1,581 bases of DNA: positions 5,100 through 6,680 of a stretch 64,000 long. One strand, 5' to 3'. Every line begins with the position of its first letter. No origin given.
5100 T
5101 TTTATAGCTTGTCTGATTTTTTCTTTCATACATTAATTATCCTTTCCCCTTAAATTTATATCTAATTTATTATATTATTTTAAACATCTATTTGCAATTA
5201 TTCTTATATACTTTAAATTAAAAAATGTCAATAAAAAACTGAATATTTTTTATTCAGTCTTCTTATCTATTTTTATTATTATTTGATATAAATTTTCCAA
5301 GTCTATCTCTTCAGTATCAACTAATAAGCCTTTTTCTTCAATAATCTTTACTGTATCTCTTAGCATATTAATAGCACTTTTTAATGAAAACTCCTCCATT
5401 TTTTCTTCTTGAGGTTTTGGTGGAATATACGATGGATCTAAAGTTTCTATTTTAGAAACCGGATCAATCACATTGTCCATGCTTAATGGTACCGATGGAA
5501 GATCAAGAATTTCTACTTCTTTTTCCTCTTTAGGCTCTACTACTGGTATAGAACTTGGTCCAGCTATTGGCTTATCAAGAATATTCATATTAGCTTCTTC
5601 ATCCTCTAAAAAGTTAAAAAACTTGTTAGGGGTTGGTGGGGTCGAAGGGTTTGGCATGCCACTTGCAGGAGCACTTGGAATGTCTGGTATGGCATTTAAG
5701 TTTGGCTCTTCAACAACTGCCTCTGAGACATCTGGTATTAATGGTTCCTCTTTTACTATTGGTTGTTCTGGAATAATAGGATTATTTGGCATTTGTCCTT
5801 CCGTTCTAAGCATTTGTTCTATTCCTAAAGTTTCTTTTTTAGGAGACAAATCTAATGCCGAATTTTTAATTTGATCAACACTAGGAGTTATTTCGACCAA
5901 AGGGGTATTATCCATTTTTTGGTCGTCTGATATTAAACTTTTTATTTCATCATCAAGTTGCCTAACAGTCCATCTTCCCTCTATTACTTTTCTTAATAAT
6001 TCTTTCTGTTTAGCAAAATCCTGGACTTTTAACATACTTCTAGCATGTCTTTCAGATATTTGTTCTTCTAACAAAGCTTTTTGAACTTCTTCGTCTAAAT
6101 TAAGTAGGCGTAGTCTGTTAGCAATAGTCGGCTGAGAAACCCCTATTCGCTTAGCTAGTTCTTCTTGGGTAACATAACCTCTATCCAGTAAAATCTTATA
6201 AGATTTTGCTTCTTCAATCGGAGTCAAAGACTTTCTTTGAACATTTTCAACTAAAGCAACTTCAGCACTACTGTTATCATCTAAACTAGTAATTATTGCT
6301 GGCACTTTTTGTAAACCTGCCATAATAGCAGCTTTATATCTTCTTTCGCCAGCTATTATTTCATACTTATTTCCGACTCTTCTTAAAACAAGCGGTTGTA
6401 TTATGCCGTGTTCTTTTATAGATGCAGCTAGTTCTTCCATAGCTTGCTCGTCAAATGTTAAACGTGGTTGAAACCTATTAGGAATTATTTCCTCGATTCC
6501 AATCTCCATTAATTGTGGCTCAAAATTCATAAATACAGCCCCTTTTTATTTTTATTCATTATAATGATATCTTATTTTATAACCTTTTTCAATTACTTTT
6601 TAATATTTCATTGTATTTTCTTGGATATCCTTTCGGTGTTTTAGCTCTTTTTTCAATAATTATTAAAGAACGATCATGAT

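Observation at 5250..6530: Noc-like ParB paralog without soj-spo0J neighbours, lacking the N-terminal membrane-targeting helix but carrying a 170-aa Pro-rich insertion with an FF motif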

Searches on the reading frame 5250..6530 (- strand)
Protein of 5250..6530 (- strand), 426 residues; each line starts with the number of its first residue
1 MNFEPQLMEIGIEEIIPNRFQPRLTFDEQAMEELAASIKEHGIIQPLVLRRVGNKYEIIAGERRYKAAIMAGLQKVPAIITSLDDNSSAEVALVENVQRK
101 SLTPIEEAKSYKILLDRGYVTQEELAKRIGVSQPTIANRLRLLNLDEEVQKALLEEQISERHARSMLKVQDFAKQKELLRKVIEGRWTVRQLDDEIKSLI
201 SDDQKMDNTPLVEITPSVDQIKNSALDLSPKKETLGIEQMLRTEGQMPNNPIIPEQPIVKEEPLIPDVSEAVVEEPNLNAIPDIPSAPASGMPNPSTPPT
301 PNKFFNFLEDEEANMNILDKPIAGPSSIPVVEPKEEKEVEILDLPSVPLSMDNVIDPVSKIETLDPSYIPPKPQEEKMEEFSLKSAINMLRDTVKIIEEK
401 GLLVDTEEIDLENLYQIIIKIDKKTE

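Call 4: search_protein_families(library=pfam, proteins=[window:5250-6530:-], max_evalue=0.1)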
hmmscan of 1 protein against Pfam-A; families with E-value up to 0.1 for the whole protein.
window:5250-6530:- (426 aa): 15 families
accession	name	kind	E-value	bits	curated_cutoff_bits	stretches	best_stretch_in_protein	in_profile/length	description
PF02195.25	ParB_N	-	1.6e-33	115.1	26.3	1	6-98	2-95/95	ParB N-terminal domain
PF17762.8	HTH_ParB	-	1.8e-32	111.9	22.6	1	101-199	2-100/102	ParB HTH domain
PF13412.12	HTH_24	-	9.3e-05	22.4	21.9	1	112-142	10-40/48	Winged helix-turn-helix DNA-binding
PF01381.28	HTH_3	-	0.0004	20.8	23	1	120-138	10-28/55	Helix-turn-helix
PF01978.25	TrmB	-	0.0005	20.3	25.6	1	107-144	10-47/68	Sugar-specific transcriptional regulator TrmB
PF13404.12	HTH_AsnC-type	-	0.0021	18.3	27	1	121-142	19-40/42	AsnC-type helix-turn-helix domain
PF08279.18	HTH_11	-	0.0024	18.2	25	1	112-144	7-40/55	HTH domain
PF20432.4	Xre-like-HTH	-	0.0044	17.7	25.8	1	108-145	12-52/63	Antitoxin Xre-like helix-turn-helix domain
PF18024.7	HTH_50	-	0.0046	17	27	1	124-142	28-46/50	Helix-turn-helix domain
PF04967.18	HTH_10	-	0.034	14.4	23.1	1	120-141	24-45/53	HTH DNA binding domain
PF12802.13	MarR_2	-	0.036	14.7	27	1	116-144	16-45/61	MarR family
PF01047.28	MarR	-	0.046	14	24.6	0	113-141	11-39/59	MarR family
PF07506.17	RepB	-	0.047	14.2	30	1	98-157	1-61/185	RepB plasmid partitioning protein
PF13730.12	HTH_36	-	0.059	13.6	25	0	119-143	25-49/55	Helix-turn-helix domain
PF01325.25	Fe_dep_repress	-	0.085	13.5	26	0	111-143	14-46/60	Iron dependent repressor, N-terminal DNA binding domain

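Call 5: search_protein_families(library=ncbifam, proteins=[window:5250-6530:-], max_evalue=0.1)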
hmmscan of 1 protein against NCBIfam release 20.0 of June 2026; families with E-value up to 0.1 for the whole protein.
window:5250-6530:- (426 aa): 15 families
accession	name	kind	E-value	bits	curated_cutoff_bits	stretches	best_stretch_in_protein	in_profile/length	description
TIGR04285.1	nucleoid_noc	exception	1.6e-83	280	315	2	7-207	2-202/255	nucleoid occlusion protein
TIGR00180.1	parB_part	domain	2.4e-51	174.2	58.45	1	7-182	5-185/186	ParB/RepB/Spo0J family partition protein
TIGR03734.1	PRTRC_parB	hypoth_equivalog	4.1e-40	137.8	278.6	1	21-200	7-190/555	PRTRC system ParB family protein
NF010406.0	PRK13832.1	subfamily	8.6e-16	57.6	640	1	26-155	24-151/578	plasmid partitioning protein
TIGR03454.1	partition_RepB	equivalog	1.3e-15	57.6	201.5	1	7-140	64-198/325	plasmid partitioning protein RepB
NF010440.0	PRK13866.1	equivalog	2.8e-06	26.7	522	1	28-119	87-180/336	plasmid partitioning protein RepB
NF007271.0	PRK09726.1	equivalog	0.00028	20.8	79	1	103-138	9-44/88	type II toxin-antitoxin system antitoxin HipB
NF008085.0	PRK10820.1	equivalog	0.00084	18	576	1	86-147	451-514/520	transcriptional regulator TyrR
NF033545.0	transpos_IS630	equivalog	0.0017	17.8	100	1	114-197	7-89/299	IS630 family transposase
TIGR04381.1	HTH_TypR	domain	0.0034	17.4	30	1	124-143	26-45/49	TyrR/PhhR family helix-turn-helix DNA-binding protein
NF010252.0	PRK13698.1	equivalog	0.0038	16.2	274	1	27-100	85-157/323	ParB/RepB/Spo0J family plasmid partition protein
NF053625.1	SerKinSerKArch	equivalog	0.016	14.3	380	1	28-82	32-89/244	ADP-dependent L-serine kinase SerK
NF008273.0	PRK11050.1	equivalog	0.032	13.9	153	1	117-149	52-84/156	manganese-binding transcriptional regulator MntR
NF033788.1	HTH_metalloreg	subfamily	0.044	13.6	55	0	114-144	20-50/77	metalloregulator ArsR/SmtB family transcription factor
TIGR01884.1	cas_HTH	subfamily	0.06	12.7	60.2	0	109-144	143-181/202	CRISPR-associated CARF protein Csa3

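Call 7: find_homologous_proteins(query=window:5250-6530:-, max_evalue=1e-10)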
Query window:5250-6530:- (426 aa): 8000 proteins with E <= 1e-10 among 8000 candidates; the best 120 are listed.
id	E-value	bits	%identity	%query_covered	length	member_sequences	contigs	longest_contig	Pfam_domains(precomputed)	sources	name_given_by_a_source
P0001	1.9e-264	895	100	100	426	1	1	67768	PF17762.9,PF02195.27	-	-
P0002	2.7e-180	618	73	100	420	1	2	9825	PF13412.13,PF17762.9,PF02195.27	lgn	-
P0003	2.3e-177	608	72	100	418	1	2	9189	PF13412.13,PF17762.9,PF02195.27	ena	-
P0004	5.0e-163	561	67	100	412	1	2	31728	PF17762.9,PF02195.27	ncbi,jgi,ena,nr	ncbi:MAG TPA: ParB/RepB/Spo0J family partition protein [Bacilli bacterium]|nr:ParB/RepB/Spo0J family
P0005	9.3e-163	560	67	100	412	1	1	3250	PF17762.9,PF02195.27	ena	-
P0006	5.1e-162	558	66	100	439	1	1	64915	PF17762.9,PF02195.27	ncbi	-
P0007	7.2e-160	551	66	100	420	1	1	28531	PF17762.9,PF02195.27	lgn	-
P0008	1.1e-149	517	63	99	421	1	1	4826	PF17762.9,PF02195.27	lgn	-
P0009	4.0e-149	515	62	99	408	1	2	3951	PF17762.9,PF02195.27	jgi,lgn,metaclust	metaclust:\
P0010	4.7e-149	515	61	98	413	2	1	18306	PF17762.9,PF02195.27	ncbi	-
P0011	8.6e-148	511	63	99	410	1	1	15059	PF17762.9,PF02195.27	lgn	-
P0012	3.4e-143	496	59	100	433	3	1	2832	PF17762.9,PF02195.27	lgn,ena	-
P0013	8.9e-122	425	48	100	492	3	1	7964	PF17762.9,PF02195.27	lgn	-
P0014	7.7e-119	416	59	77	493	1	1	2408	PF17762.9,PF02195.27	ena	-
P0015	3.7e-113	397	51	99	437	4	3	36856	PF17762.9,PF02195.27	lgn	-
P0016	8.7e-107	376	50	83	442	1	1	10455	PF17762.9,PF02195.27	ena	-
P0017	1.9e-106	375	51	81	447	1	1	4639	PF17762.9,PF02195.27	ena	-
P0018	1.6e-105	372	48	99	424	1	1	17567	PF17762.9,PF02195.27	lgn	-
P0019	2.4e-105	371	48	99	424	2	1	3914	PF17762.9,PF02195.27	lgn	-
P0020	1.3e-104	369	47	99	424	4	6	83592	PF01381.29,PF17762.9,PF02195.27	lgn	-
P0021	2.6e-104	368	48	99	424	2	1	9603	PF01381.29,PF17762.9,PF02195.27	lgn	-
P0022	4.9e-104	367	43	99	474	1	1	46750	PF17762.9,PF02195.27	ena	-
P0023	2.4e-103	365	49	88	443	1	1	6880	PF17762.9,PF02195.27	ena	-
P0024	5.7e-103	363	46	100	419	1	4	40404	PF17762.9,PF02195.27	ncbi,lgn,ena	-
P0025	2.3e-102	361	49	97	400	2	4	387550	PF17762.9,PF02195.27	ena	-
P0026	6.8e-102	360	49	99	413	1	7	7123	PF17762.9,PF02195.27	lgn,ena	-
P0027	8.3e-102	359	48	99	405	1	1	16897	PF17762.9,PF02195.27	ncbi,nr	ncbi:MAG: ParB/RepB/Spo0J family partition protein [Bacilli bacterium]|nr:ParB/RepB/Spo0J family par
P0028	2.0e-101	358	47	99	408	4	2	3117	PF17762.9,PF02195.27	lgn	-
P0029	2.2e-101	358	45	99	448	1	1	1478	PF13412.13,PF17762.9,PF02195.27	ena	-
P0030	2.2e-101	358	47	97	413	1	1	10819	PF17762.9,PF02195.27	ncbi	-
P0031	3.9e-101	357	49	97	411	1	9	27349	PF17762.9,PF02195.27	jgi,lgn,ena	-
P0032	4.1e-101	357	49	97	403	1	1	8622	PF17762.9,PF02195.27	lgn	-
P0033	6.1e-101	357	48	99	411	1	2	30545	PF17762.9,PF02195.27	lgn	-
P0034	1.4e-100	355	49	99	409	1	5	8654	PF17762.9,PF02195.27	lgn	-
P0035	1.5e-100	355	47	99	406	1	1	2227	PF17762.9,PF02195.27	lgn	-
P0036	1.6e-100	355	48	97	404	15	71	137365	PF17762.9,PF02195.27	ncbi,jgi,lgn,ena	-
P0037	1.8e-100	355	48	99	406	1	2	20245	PF17762.9,PF02195.27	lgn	-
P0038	2.2e-100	355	46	99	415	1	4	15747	PF17762.9,PF02195.27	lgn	-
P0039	2.4e-100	355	47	99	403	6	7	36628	PF17762.9,PF02195.27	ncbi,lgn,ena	-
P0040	3.0e-100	354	45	99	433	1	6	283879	PF01381.29,PF17762.9,PF02195.27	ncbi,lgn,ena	-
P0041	3.5e-100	354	44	100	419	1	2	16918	PF17762.9,PF02195.27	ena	-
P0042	3.7e-100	354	44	100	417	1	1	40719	PF17762.9,PF02195.27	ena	-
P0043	4.5e-100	354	48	99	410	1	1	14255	PF17762.9,PF02195.27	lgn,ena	-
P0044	5.4e-100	353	49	97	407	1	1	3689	PF17762.9,PF02195.27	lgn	-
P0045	5.4e-100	353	47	99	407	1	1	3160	PF17762.9,PF02195.27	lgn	-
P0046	5.6e-100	353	49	97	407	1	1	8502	PF17762.9,PF02195.27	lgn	-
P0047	7.1e-100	353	49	97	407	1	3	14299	PF17762.9,PF02195.27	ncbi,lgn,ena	-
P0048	7.4e-100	353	44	99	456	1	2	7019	PF17762.9,PF02195.27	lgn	-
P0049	1.1e-99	352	48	97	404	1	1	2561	PF17762.9,PF02195.27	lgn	-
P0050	1.1e-99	352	44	100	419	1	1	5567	PF17762.9,PF02195.27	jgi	-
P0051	1.3e-99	352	47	97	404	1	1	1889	PF17762.9,PF02195.27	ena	-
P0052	1.3e-99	352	48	97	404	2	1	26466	PF17762.9,PF02195.27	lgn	-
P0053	1.3e-99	352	48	99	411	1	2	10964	PF17762.9,PF02195.27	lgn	-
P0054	1.6e-99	352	49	97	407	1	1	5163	PF17762.9,PF02195.27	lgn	-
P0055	1.7e-99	352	47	97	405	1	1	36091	PF17762.9,PF02195.27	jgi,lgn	jgi:ParB/RepB/Spo0J family partition protein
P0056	1.8e-99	352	52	79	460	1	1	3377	PF17762.9,PF02195.27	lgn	-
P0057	4.1e-99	351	46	97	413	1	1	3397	PF17762.9,PF02195.27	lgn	-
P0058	5.5e-99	350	50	100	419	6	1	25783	PF17762.9,PF02195.27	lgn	-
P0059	7.3e-99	350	47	99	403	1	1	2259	PF17762.9,PF02195.27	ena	-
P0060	7.9e-99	350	48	99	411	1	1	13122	PF17762.9,PF02195.27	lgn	-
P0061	1.2e-98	349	42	100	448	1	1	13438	PF17762.9,PF02195.27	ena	-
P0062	1.3e-98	349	42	100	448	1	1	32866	PF17762.9,PF02195.27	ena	-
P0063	1.3e-98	349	42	100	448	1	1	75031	PF17762.9,PF02195.27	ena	-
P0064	2.4e-98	348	47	99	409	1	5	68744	PF17762.9,PF02195.27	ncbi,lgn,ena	-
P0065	2.6e-98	348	48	97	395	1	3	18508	PF17762.9,PF02195.27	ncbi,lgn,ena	-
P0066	3.3e-98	348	46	99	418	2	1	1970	PF17762.9,PF02195.27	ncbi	-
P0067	3.6e-98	347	46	98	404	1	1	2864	PF17762.9,PF02195.27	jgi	-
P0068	3.6e-98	347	43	100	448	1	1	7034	PF17762.9,PF02195.27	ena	-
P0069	4.0e-98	347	45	100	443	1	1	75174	PF17762.9,PF02195.27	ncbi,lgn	-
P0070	4.0e-98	347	45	99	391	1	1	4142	PF17762.9,PF02195.27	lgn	-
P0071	4.4e-98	347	42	100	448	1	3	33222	PF17762.9,PF02195.27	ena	-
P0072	4.7e-98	347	45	100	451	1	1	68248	PF17762.9,PF02195.27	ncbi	-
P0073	4.8e-98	347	43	100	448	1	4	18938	PF17762.9,PF02195.27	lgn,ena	-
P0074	4.9e-98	347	43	100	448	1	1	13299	PF17762.9,PF02195.27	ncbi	-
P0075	6.2e-98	347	48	97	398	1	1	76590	PF17762.9,PF02195.27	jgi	-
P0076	7.6e-98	346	47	99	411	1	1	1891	PF17762.9,PF02195.27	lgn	-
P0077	7.7e-98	346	48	84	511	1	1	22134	PF17762.9,PF02195.27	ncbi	-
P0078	7.7e-98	346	48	99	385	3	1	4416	PF17762.9,PF02195.27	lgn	-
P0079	7.8e-98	346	44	99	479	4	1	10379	PF17762.9,PF02195.27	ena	-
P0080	8.1e-98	346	45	88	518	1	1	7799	PF17762.9,PF02195.27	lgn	-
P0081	8.9e-98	346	43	100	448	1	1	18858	PF17762.9,PF02195.27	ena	-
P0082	9.6e-98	346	47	99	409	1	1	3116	PF17762.9,PF02195.27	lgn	-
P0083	1.0e-97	346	46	99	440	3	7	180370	PF17762.9,PF02195.27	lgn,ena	-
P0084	1.1e-97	346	43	99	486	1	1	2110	PF17762.9,PF02195.27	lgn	-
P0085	1.1e-97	346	45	99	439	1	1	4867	PF17762.9,PF02195.27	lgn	-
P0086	1.3e-97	346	49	86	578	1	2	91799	PF17762.9,PF02195.27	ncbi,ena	-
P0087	1.3e-97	346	52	81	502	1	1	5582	PF17762.9,PF02195.27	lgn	-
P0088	1.4e-97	346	67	54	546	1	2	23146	PF17762.9,PF02195.27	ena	-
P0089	1.5e-97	345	49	86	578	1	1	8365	PF17762.9,PF02195.27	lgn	-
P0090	1.6e-97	345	55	74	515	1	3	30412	PF17762.9,PF02195.27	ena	-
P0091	1.7e-97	345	43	99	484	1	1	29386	PF17762.9,PF02195.27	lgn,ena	-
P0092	2.2e-97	345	43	99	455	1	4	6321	PF17762.9,PF02195.27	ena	-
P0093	2.2e-97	345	42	100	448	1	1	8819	PF17762.9,PF02195.27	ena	-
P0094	2.3e-97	345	46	99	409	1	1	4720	PF17762.9,PF02195.27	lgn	-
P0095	2.7e-97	345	46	99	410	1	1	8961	PF17762.9,PF02195.27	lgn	-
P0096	2.7e-97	345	54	74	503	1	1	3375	PF17762.9,PF02195.27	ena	-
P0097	2.9e-97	344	47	99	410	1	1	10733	PF17762.9,PF02195.27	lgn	-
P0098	3.2e-97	344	49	86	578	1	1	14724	PF17762.9,PF02195.27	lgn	-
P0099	4.2e-97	344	44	100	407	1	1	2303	PF17762.9,PF02195.27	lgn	-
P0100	5.0e-97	344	54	74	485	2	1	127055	PF17762.9,PF02195.27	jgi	-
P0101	5.2e-97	344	48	99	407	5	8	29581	PF17762.9,PF02195.27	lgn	-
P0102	6.8e-97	343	46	99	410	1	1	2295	PF17762.9,PF02195.27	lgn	-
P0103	6.8e-97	343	49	88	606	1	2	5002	PF17762.9,PF02195.27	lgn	-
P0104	7.9e-97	343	42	98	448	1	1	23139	PF17762.9,PF02195.27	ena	-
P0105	8.5e-97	343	52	79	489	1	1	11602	PF17762.9,PF02195.27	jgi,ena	-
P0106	8.9e-97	343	43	100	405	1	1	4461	PF17762.9,PF02195.27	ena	-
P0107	9.5e-97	343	46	97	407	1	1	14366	PF17762.9,PF02195.27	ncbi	-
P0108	9.7e-97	343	45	96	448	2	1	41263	PF17762.9,PF02195.27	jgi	-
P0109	1.5e-96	342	45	99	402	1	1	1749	PF17762.9,PF02195.27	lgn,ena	-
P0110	1.6e-96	342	46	99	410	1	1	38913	PF17762.9,PF02195.27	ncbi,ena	-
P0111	1.7e-96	342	53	75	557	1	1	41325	PF17762.9,PF02195.27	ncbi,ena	-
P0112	1.8e-96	342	48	86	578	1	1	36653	PF17762.9,PF02195.27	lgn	-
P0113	1.8e-96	342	44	99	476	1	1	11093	PF17762.9,PF02195.27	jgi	-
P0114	2.0e-96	342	44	99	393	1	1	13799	PF17762.9,PF02195.27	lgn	-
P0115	2.0e-96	342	55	75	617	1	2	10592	PF17762.9,PF02195.27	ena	-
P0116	2.1e-96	342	46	99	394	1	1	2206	PF17762.9,PF02195.27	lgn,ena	-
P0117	2.1e-96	342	50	87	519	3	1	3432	PF17762.9,PF02195.27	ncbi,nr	ncbi:MAG: ParB/RepB/Spo0J family partition protein [Bacilli bacterium]|nr:ParB/RepB/Spo0J family par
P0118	2.1e-96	342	46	100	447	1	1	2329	PF17762.9,PF02195.27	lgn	-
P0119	2.2e-96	342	46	97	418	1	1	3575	PF17762.9,PF02195.27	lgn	-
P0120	2.3e-96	342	53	74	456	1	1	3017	PF17762.9,PF02195.27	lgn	-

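Call 22: find_encoding_contigs(protein=P0025, flank=10000, max_places=2)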
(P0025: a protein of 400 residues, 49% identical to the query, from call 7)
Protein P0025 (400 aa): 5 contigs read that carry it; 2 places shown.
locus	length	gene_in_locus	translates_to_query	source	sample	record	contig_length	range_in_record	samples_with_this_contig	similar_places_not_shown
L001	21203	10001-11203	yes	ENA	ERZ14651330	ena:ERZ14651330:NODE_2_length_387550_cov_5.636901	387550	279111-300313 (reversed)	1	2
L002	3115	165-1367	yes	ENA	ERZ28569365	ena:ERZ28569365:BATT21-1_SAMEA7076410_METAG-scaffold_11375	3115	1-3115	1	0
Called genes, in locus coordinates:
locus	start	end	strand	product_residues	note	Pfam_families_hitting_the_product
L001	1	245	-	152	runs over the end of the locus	PF06338:ComK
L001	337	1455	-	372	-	PF00712:DNA_pol3_beta, PF02767:DNA_pol3_beta_2, PF02768:DNA_pol3_beta_3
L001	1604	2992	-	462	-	PF11638:DnaA_N (weak), PF01695:IstB_IS21 (weak), PF00308:Bac_DnaA, PF00004:AAA (weak), PF08299:Bac_DnaA_C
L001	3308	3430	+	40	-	-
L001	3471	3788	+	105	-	PF00825:Ribonuclease_P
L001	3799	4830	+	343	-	PF02096:60KD_IMP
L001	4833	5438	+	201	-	PF13083:KH_KhpA-B, PF01424:R3H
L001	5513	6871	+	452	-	PF10396:TrmE_N, PF00350:Dynamin_N (faint), PF12631:MnmE_helical, PF01926:MMR_HSR1, PF02421:FeoB_N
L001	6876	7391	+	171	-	PF00583:Acetyltransf_1, PF13673:Acetyltransf_10, PF13508:Acetyltransf_7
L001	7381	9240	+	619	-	PF01134:GIDA, PF21680:GIDA_C_1st, PF13932:SAM_GIDA_C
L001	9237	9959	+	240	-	PF02527:GidB, PF03848:TehB (weak), PF05175:MTS (weak), PF13847:Methyltransf_31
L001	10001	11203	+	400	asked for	PF02195:ParB_N, PF17762:HTH_ParB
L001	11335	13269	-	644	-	PF00912:Transgly, PF00905:Transpeptidase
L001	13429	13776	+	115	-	-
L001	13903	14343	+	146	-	-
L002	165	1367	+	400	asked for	PF02195:ParB_N, PF17762:HTH_ParB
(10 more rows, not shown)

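Call 23: find_encoding_contigs(protein=P0040, flank=10000, max_places=2)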
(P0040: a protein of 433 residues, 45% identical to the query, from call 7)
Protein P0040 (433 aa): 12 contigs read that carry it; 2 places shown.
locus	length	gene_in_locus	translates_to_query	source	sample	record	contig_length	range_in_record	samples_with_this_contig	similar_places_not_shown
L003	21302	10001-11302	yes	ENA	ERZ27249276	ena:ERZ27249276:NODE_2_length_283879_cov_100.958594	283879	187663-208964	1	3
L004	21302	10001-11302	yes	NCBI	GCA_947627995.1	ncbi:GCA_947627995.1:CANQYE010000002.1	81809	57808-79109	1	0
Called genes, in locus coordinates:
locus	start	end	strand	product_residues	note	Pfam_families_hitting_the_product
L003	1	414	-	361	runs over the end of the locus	PF02463:SMC_N, PF13476:AAA_23, PF13304:AAA_21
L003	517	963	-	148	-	PF06338:ComK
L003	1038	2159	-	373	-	PF00712:DNA_pol3_beta, PF02767:DNA_pol3_beta_2, PF02768:DNA_pol3_beta_3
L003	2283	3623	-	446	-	PF11638:DnaA_N, PF00308:Bac_DnaA, PF00004:AAA (weak), PF01637:ATPase_2 (faint), PF13173:AAA_14 (weak), PF13401:AAA_22 (faint), PF08299:Bac_DnaA_C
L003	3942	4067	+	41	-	PF00468:Ribosomal_L34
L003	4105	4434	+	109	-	PF00825:Ribonuclease_P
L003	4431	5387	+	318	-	PF02096:60KD_IMP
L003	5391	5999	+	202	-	PF13083:KH_KhpA-B, PF01424:R3H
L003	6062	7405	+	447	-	PF10396:TrmE_N, PF12631:MnmE_helical, PF01926:MMR_HSR1, PF02421:FeoB_N, PF04548:AIG1 (weak)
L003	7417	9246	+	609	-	PF00890:FAD_binding_2 (faint), PF01134:GIDA, PF12831:FAD_oxidored (weak), PF21680:GIDA_C_1st, PF13932:SAM_GIDA_C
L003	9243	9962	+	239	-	PF02527:GidB, PF05175:MTS (weak), PF13847:Methyltransf_31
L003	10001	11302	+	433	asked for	PF02195:ParB_N, PF17762:HTH_ParB, PF01381:HTH_3 (faint)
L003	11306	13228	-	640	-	PF00912:Transgly, PF00905:Transpeptidase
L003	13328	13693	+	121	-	-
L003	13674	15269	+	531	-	PF03485:Arg_tRNA_synt_N, PF00133:tRNA-synt_1 (faint), PF00750:tRNA-synt_1d, PF09334:tRNA-synt_1g (faint), PF05746:DALR_1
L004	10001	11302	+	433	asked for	PF02195:ParB_N, PF17762:HTH_ParB, PF01381:HTH_3 (faint)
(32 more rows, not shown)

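Call 25: search_protein_representatives(protein=window:5250-6530:-)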
Query: 426 residues. Proteins with E-value up to 0.001 (for the whole library): 85360; up to 1e-10: 47397; up to 1e-30: 7958. The best 150 are listed.
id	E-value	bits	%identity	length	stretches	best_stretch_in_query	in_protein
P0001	6.2e-265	894.8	100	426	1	1-426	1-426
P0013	2.8e-122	425.1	56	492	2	1-331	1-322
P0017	6.2e-107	374.6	55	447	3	2-239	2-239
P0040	9.5e-101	354.3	54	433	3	1-245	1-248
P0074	1.6e-98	347.0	51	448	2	1-356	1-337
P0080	2.6e-98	346.3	55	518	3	3-243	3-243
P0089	4.7e-98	345.4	49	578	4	1-247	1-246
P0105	2.7e-97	342.9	53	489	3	1-259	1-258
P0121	1.2e-95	337.5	51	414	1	3-423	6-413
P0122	2.0e-94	333.5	54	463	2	1-271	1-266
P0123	3.9e-92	325.9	49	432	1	3-423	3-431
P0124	6.9e-92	325.1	52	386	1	1-423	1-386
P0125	3.1e-91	322.9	50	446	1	1-423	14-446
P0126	2.0e-90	320.3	54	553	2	1-316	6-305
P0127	6.2e-90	318.7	51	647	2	1-317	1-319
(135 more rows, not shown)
